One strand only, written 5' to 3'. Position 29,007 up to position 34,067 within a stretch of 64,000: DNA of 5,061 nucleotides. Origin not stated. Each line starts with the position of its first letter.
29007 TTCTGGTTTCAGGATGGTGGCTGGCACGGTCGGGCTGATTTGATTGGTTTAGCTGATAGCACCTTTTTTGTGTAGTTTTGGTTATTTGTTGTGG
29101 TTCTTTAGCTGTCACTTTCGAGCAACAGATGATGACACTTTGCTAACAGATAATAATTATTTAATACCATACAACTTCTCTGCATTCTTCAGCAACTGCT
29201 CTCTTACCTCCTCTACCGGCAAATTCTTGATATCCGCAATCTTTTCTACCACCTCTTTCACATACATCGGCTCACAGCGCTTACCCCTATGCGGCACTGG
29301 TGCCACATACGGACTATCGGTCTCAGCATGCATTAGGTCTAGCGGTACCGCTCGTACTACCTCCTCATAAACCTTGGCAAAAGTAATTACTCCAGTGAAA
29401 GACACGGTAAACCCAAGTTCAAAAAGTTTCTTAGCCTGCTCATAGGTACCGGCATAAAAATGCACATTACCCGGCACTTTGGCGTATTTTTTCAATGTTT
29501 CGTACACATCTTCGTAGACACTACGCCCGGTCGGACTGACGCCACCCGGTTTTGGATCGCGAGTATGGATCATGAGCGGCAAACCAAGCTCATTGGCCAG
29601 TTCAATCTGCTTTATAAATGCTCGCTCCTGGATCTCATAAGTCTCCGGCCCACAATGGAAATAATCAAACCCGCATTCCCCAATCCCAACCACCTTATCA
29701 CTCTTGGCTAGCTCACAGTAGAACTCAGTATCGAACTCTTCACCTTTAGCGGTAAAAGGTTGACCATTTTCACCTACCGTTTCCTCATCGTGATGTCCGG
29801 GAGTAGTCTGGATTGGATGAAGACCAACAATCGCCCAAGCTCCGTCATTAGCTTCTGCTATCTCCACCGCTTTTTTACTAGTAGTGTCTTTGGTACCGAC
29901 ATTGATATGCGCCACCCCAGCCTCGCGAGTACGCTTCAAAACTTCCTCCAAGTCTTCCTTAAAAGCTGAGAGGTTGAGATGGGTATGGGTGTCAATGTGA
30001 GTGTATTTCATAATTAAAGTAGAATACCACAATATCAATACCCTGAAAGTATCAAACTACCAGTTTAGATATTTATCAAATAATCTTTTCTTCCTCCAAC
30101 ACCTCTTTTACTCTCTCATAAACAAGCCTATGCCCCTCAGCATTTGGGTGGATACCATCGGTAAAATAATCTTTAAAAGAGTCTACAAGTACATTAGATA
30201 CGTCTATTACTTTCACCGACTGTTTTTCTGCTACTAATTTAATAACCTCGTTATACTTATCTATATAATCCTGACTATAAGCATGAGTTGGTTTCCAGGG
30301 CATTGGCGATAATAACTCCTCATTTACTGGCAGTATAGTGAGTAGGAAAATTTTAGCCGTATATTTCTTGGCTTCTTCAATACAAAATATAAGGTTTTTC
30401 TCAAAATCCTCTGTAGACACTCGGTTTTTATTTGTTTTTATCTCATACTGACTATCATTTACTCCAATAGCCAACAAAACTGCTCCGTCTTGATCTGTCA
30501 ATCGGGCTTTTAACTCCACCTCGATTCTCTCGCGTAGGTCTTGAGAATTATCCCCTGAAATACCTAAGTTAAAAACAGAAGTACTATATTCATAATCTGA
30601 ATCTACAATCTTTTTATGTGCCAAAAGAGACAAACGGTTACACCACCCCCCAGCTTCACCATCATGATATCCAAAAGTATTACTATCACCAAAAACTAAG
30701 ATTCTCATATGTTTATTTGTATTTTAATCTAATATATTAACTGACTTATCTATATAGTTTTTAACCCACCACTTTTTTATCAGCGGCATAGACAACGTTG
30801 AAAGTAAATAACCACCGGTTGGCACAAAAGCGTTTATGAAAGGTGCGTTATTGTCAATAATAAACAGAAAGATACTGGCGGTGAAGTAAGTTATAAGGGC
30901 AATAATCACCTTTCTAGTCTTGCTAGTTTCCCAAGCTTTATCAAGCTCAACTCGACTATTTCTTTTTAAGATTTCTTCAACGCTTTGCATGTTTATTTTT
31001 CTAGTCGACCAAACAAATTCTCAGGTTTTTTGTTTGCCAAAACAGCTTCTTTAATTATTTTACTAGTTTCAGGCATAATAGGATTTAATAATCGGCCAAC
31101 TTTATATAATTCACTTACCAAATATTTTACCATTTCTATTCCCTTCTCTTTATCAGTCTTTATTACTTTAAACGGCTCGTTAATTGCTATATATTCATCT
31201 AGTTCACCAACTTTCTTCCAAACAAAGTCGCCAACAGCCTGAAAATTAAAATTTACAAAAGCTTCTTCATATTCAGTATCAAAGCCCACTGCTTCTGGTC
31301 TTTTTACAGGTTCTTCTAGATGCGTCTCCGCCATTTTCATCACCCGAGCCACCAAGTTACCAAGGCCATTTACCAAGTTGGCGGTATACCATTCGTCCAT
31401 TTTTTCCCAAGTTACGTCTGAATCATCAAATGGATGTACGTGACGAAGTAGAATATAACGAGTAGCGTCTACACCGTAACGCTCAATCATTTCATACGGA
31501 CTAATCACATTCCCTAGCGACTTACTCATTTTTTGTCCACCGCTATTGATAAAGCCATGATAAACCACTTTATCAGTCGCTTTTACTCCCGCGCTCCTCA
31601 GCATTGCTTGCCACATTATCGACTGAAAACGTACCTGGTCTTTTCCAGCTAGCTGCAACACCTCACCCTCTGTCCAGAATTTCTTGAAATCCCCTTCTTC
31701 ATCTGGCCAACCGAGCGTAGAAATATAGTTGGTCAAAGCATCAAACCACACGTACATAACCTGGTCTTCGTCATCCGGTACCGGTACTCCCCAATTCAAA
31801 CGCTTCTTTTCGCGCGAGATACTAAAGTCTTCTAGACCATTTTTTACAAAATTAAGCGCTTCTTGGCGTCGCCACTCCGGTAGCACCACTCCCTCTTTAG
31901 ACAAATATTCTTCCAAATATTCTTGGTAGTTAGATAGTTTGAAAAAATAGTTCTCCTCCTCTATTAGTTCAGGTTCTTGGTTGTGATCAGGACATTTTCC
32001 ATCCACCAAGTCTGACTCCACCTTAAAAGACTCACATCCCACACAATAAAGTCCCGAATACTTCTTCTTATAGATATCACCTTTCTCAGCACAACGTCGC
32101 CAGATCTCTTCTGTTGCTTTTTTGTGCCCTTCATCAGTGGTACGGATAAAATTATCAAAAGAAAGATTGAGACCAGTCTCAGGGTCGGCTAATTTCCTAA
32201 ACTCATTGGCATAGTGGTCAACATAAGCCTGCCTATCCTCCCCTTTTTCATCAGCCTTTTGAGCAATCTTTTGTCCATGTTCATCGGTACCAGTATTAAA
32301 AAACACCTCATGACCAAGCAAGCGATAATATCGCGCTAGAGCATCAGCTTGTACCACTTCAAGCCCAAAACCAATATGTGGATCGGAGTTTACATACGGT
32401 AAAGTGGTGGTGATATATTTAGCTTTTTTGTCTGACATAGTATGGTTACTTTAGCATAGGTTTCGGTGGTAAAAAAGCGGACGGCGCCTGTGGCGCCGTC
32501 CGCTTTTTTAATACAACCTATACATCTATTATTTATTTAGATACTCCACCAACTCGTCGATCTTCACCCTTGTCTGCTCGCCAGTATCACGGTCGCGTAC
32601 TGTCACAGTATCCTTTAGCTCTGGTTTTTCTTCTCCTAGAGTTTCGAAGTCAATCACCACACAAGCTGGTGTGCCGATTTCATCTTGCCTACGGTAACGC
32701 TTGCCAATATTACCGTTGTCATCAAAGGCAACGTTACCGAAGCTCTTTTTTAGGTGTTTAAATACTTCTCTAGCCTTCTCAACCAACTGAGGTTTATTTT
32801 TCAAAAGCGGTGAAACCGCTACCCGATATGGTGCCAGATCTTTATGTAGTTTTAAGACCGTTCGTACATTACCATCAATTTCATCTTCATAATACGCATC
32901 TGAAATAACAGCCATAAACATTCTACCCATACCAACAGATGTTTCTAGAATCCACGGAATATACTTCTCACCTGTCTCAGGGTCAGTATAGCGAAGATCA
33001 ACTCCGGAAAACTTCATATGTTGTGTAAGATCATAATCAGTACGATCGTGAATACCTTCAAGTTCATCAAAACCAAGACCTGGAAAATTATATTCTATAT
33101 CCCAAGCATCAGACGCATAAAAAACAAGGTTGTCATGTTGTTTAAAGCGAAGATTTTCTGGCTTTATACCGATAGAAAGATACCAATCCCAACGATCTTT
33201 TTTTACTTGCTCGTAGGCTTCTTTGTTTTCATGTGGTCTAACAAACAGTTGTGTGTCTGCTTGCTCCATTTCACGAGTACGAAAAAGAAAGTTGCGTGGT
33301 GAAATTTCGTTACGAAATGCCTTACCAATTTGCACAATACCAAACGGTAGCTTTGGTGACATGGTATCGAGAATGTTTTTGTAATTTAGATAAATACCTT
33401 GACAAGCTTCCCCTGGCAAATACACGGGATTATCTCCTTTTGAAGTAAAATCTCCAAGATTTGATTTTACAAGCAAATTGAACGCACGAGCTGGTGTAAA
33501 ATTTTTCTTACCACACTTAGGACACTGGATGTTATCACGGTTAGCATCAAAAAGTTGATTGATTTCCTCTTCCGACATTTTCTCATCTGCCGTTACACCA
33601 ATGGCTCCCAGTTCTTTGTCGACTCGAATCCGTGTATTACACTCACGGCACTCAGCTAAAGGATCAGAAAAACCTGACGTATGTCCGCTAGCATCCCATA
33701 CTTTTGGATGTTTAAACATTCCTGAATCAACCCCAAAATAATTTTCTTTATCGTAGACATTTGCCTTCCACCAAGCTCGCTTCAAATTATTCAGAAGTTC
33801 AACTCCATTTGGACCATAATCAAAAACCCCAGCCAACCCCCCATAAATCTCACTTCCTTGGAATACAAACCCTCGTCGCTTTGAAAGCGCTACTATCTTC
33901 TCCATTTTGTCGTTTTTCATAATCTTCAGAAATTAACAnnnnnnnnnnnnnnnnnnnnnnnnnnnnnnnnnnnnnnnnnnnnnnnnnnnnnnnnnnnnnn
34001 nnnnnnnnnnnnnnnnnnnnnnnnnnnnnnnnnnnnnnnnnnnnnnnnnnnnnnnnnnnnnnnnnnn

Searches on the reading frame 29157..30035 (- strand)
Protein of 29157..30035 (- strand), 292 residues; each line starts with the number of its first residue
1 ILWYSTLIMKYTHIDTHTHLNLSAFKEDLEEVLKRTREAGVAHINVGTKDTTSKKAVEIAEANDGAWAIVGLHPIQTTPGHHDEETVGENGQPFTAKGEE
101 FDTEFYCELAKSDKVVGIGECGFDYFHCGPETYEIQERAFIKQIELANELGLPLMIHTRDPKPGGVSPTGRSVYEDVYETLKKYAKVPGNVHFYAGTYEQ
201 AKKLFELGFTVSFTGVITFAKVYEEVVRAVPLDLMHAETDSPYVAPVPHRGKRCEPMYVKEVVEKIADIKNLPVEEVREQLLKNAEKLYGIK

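Call 8: search_protein_families(library=pfam, proteins=[window:29157-30035:-], max_evalue=0.01)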
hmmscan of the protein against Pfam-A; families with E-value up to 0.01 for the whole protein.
window:29157-30035:- (292 aa): 1 family
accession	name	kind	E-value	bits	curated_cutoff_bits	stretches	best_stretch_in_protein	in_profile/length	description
PF01026.27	TatD_DNase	-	7.5e-70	235.6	27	1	14-290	1-253/253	TatD related DNase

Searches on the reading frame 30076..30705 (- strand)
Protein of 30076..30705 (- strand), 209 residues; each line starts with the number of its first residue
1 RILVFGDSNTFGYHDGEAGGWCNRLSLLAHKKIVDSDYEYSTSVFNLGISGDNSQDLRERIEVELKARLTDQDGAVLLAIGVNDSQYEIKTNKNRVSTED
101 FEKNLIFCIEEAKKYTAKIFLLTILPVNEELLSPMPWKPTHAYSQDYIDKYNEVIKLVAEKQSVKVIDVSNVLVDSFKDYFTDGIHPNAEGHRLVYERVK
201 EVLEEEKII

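Call 8: search_protein_families(library=pfam, proteins=[window:30076-30705:-], max_evalue=0.01)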
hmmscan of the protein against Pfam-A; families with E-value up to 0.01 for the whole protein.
window:30076-30705:- (209 aa): 3 families
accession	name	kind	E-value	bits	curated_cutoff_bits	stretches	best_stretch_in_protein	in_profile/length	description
PF13472.12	Lipase_GDSL_2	-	5.2e-28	99.2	32.9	1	4-194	1-178/178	GDSL-like Lipase/Acylhydrolase family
PF00657.28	Lipase_GDSL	-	6.3e-21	75.9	23.6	1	2-199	1-208/208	GDSL-like Lipase/Acylhydrolase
PF04311.20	DUF459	-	0.0026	17.6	27.2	0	2-184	2-164/197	Protein of unknown function (DUF459)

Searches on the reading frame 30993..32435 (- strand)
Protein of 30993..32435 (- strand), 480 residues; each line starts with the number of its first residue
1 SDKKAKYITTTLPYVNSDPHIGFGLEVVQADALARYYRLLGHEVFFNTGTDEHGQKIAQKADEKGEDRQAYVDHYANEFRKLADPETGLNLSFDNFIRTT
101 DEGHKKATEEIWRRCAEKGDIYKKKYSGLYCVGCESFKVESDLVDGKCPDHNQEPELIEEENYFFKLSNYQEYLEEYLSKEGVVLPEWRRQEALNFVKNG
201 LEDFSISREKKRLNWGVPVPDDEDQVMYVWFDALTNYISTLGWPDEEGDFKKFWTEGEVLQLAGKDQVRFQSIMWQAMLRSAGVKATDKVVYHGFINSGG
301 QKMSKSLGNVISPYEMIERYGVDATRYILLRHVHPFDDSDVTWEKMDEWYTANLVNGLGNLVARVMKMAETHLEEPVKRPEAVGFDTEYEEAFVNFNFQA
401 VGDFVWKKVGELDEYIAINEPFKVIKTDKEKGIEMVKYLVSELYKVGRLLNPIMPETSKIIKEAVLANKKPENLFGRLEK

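Call 8: search_protein_families(library=pfam, proteins=[window:30993-32435:-], max_evalue=0.01)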
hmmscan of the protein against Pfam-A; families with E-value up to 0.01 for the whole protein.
window:30993-32435:- (480 aa): 4 families
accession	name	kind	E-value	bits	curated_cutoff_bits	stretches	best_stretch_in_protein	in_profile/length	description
PF09334.17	tRNA-synt_1g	-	3.2e-102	342.7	20.1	2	141-366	162-391/391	tRNA synthetases class I (M)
PF00133.28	tRNA-synt_1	-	7.6e-37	127.5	22.7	2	224-330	296-403/414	tRNA synthetases class I (I, L, M and V)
PF01406.26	tRNA-synt_1e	-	3.9e-12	46.6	27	2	284-332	235-283/301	tRNA synthetases class I (C) catalytic domain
PF01921.24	tRNA-synt_1f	-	2e-06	27.4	27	1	280-332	260-312/360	tRNA synthetases class I (K)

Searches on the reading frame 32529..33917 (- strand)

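Call 8: search_protein_families(library=pfam, proteins=[window:32529-33917:-], max_evalue=0.01)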
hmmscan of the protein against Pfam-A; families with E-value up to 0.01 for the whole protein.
window:32529-33917:- (462 aa): 2 families
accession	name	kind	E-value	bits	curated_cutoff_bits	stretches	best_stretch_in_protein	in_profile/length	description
PF03129.25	HGTP_anticodon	-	4.1e-20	72.2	21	1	366-461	2-92/94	Anticodon binding domain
PF00587.30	tRNA-synt_2b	-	1.9e-13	51.3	29.3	1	162-339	8-177/179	tRNA synthetase class II core domain (G, H, P, S and T)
